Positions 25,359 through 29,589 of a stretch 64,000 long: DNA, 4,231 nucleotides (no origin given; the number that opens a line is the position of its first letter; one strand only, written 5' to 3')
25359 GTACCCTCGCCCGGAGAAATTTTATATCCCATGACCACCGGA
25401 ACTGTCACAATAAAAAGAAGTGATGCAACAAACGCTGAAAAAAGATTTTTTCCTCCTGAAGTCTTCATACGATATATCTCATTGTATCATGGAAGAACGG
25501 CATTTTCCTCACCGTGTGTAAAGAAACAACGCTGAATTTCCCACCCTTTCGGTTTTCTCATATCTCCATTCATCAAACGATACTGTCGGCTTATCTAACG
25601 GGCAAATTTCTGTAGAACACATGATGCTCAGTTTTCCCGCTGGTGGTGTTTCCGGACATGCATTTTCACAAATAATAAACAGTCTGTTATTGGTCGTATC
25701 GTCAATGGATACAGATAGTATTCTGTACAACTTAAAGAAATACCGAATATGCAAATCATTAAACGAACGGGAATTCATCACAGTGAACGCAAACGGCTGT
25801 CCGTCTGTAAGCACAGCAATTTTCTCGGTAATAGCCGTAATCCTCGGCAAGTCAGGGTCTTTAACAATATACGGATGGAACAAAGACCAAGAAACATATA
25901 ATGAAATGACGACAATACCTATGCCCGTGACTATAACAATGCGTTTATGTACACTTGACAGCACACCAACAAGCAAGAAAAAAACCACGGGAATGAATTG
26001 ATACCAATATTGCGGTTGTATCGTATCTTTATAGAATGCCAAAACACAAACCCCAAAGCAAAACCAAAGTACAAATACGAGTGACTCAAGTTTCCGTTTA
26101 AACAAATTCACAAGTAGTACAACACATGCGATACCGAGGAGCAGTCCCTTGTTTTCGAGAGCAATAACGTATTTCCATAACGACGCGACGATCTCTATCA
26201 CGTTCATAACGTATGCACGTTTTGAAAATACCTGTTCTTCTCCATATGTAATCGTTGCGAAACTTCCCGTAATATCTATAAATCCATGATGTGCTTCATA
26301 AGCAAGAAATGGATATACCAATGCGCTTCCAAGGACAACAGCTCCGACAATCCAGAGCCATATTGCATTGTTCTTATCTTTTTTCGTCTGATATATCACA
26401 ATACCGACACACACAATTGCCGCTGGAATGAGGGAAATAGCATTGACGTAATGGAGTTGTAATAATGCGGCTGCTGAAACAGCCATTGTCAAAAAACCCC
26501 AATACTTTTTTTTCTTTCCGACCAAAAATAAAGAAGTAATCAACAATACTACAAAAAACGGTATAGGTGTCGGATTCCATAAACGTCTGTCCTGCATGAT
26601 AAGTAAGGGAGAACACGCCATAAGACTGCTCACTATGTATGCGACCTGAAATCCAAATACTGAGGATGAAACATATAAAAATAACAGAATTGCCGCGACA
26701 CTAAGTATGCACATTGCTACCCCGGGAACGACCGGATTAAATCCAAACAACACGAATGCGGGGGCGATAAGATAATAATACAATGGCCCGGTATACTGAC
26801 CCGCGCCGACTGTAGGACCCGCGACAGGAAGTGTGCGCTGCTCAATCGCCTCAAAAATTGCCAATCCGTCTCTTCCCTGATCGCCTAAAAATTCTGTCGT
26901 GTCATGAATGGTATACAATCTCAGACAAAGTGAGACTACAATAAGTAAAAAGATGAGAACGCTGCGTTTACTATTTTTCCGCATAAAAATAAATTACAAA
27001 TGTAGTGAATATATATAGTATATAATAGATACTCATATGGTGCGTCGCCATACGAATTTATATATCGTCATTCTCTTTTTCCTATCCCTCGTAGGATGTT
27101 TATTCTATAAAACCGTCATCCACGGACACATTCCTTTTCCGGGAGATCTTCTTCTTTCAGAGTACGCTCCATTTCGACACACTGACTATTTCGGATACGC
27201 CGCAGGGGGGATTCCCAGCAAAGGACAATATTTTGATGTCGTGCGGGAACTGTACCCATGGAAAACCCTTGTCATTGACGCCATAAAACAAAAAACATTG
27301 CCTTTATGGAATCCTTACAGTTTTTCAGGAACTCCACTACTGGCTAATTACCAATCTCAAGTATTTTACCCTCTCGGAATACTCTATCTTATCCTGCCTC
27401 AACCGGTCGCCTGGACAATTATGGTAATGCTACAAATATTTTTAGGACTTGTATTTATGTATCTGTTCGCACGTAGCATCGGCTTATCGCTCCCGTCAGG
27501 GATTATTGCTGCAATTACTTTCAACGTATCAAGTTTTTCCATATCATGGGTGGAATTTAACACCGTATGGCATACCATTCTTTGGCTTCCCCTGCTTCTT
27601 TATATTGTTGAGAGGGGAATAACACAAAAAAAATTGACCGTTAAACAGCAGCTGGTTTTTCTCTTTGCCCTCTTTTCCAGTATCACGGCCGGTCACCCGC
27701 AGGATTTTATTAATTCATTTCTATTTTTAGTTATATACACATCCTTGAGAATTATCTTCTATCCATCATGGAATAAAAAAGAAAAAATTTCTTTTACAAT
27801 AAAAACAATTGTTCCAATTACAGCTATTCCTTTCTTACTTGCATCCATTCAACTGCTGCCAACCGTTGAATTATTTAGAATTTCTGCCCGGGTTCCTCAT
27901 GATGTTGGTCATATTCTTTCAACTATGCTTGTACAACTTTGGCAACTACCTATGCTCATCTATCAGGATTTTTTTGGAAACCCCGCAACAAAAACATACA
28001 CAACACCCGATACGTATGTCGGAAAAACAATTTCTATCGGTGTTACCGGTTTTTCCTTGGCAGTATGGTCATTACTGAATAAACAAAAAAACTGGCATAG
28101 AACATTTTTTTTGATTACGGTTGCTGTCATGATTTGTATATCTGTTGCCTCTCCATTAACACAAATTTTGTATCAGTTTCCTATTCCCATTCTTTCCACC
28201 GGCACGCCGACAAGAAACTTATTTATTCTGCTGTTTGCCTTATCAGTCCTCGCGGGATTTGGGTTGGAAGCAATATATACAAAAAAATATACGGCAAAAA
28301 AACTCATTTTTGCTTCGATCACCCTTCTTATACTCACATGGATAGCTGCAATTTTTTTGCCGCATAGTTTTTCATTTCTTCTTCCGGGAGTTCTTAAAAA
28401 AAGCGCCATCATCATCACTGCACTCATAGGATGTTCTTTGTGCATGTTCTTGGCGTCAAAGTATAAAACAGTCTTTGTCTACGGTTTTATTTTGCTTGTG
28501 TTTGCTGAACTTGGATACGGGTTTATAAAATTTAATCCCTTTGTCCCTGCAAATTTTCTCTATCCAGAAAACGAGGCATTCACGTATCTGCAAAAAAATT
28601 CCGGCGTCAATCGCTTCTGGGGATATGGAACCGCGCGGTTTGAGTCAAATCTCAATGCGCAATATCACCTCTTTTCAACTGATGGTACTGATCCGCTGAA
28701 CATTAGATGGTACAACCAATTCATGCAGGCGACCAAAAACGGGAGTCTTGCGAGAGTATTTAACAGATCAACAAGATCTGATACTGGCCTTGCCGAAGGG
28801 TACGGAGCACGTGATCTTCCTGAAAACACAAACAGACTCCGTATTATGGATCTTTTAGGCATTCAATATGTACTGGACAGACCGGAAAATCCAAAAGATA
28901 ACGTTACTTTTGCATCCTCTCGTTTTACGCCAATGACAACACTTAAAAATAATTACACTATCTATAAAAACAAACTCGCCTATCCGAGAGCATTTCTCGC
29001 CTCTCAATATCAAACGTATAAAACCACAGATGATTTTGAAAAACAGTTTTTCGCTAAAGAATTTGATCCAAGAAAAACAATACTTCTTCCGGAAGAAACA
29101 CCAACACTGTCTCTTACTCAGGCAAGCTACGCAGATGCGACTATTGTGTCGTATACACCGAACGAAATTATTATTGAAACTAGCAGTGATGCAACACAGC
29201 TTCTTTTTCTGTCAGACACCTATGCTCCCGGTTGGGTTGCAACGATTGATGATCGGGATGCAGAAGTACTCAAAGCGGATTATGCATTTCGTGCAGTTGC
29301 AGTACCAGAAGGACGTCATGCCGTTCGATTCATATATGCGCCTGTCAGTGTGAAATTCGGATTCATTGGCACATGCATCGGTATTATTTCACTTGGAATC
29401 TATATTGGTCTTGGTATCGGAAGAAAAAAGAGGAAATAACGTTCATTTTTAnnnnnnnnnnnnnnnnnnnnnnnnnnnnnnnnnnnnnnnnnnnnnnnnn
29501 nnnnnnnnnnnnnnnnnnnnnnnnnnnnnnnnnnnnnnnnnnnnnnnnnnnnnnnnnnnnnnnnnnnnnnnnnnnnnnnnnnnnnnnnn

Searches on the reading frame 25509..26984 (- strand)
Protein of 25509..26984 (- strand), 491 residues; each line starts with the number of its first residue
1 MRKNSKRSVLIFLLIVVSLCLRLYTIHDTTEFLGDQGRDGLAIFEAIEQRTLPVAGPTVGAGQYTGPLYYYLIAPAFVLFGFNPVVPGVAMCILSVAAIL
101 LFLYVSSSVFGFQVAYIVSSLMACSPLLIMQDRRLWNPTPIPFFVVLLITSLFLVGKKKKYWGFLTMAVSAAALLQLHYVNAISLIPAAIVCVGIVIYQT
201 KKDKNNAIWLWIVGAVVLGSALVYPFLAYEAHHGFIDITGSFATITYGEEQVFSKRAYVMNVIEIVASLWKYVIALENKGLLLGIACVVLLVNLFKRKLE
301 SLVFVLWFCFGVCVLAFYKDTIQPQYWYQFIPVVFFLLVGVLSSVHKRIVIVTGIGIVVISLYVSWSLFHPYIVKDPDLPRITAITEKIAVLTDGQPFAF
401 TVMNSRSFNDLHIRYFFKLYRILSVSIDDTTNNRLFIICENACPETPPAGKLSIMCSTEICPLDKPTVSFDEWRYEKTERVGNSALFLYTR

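Call 17: search_protein_families(library=pfam, proteins=[window:25509-26984:-], max_evalue=0.001)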
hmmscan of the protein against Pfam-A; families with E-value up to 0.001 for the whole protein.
window:25509-26984:- (491 aa): 0 families

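Call 58: search_protein_families(library=pfam, proteins=[window:25509-26984:-], max_evalue=1)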
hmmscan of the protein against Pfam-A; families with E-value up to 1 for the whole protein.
window:25509-26984:- (491 aa): 1 family
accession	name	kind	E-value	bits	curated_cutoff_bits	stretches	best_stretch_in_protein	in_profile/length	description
PF13231.12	PMT_2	-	0.0014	19.3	26.1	1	66-227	3-158/160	Dolichyl-phosphate-mannose-protein mannosyltransferase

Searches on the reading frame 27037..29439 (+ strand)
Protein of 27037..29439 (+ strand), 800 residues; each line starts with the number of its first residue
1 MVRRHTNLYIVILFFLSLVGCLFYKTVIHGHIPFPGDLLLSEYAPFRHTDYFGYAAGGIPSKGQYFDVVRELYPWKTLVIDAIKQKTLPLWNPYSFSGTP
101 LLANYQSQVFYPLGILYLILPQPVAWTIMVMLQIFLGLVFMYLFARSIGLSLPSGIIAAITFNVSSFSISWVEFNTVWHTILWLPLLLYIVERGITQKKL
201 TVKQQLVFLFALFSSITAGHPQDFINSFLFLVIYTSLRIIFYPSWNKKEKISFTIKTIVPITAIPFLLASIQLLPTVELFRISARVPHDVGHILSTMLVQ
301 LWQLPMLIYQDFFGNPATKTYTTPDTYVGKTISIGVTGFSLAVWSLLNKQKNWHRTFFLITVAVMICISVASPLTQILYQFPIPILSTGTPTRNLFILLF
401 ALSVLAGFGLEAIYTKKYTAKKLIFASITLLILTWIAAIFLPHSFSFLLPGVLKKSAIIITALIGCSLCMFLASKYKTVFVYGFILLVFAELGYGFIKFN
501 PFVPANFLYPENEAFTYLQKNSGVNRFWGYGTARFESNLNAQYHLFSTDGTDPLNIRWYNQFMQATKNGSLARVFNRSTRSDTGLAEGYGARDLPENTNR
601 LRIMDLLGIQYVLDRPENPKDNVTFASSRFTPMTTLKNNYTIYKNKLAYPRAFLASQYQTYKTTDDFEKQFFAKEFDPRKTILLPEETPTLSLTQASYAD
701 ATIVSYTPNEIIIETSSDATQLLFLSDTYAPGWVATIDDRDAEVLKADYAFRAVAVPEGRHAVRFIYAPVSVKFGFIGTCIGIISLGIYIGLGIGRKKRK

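Call 4: search_protein_families(library=pfam, proteins=[window:27037-29439:+], max_evalue=1)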
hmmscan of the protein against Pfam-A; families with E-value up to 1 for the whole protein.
window:27037-29439:+ (800 aa): 1 family
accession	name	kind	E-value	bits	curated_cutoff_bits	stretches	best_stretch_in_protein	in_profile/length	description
PF09586.16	YfhO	-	6.3e-33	114.6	28.5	2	101-658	67-597/835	Bacterial membrane protein YfhO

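Call 5: search_protein_families(library=ncbifam, proteins=[window:27037-29439:+], max_evalue=1)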
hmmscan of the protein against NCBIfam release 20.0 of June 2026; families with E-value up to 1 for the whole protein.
window:27037-29439:+ (800 aa): 0 families

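Call 12: search_solved_structures(query=A2, max_evalue=10)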
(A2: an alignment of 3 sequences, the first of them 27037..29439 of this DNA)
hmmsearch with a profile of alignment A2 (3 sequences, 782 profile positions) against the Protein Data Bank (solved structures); distinct sequences matched with E-value up to 10: 2.
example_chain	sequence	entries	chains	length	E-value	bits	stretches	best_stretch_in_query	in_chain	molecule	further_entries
6i7o_O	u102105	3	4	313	0.87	11.1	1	222-350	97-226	Guanine nucleotide-binding protein subunit beta-like protein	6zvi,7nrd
5lyb_SR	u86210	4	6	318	0.9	11.1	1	222-350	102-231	Guanine nucleotide-binding protein subunit beta-like protein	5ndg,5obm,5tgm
